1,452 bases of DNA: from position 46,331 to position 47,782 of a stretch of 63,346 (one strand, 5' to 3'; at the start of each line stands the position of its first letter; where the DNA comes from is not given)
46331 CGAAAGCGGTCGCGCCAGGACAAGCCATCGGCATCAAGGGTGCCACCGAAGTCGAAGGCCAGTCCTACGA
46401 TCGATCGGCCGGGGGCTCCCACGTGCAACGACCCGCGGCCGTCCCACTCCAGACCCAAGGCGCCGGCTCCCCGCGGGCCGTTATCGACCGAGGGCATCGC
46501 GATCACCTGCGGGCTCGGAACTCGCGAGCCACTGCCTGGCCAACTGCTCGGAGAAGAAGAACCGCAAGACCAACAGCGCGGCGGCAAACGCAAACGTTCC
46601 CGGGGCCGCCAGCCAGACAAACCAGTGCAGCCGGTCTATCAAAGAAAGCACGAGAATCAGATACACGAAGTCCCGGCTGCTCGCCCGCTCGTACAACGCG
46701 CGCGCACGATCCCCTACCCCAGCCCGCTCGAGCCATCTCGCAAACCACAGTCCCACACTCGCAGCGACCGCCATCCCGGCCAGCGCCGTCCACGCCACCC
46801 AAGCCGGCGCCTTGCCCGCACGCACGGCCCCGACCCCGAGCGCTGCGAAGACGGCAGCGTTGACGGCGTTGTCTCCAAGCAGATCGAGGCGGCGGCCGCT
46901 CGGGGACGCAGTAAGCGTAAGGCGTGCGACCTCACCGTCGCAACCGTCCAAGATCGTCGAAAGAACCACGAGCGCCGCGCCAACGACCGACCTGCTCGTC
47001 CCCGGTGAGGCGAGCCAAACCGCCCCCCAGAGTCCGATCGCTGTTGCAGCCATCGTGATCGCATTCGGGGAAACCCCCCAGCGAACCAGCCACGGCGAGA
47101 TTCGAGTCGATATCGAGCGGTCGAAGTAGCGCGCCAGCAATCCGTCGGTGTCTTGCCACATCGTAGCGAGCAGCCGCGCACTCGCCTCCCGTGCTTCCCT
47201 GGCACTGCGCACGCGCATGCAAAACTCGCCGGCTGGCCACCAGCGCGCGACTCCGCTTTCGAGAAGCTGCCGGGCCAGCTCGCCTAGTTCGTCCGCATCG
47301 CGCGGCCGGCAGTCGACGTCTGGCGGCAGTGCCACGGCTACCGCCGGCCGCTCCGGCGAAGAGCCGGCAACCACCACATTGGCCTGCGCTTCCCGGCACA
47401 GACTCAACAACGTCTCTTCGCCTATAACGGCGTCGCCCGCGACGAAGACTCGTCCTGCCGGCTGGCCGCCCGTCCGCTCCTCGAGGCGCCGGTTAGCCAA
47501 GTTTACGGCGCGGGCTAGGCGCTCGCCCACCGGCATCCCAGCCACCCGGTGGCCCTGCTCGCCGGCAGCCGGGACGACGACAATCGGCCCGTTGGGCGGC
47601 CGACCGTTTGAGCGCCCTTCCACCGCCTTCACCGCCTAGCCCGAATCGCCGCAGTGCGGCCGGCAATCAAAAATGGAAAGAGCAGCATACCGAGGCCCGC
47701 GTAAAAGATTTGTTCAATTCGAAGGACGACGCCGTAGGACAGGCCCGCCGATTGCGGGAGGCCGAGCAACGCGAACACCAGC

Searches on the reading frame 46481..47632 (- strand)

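Call 69: search_protein_families(library=pfam, proteins=[window:46481-47632:-], max_evalue=0.00001)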
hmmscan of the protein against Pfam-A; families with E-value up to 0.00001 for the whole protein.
window:46481-47632:- (383 aa): 1 family
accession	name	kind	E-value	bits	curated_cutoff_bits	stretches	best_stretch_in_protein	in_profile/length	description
PF01066.26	CDP-OH_P_transf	-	9.2e-09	36.3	22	1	188-342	3-146/152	CDP-alcohol phosphatidyltransferase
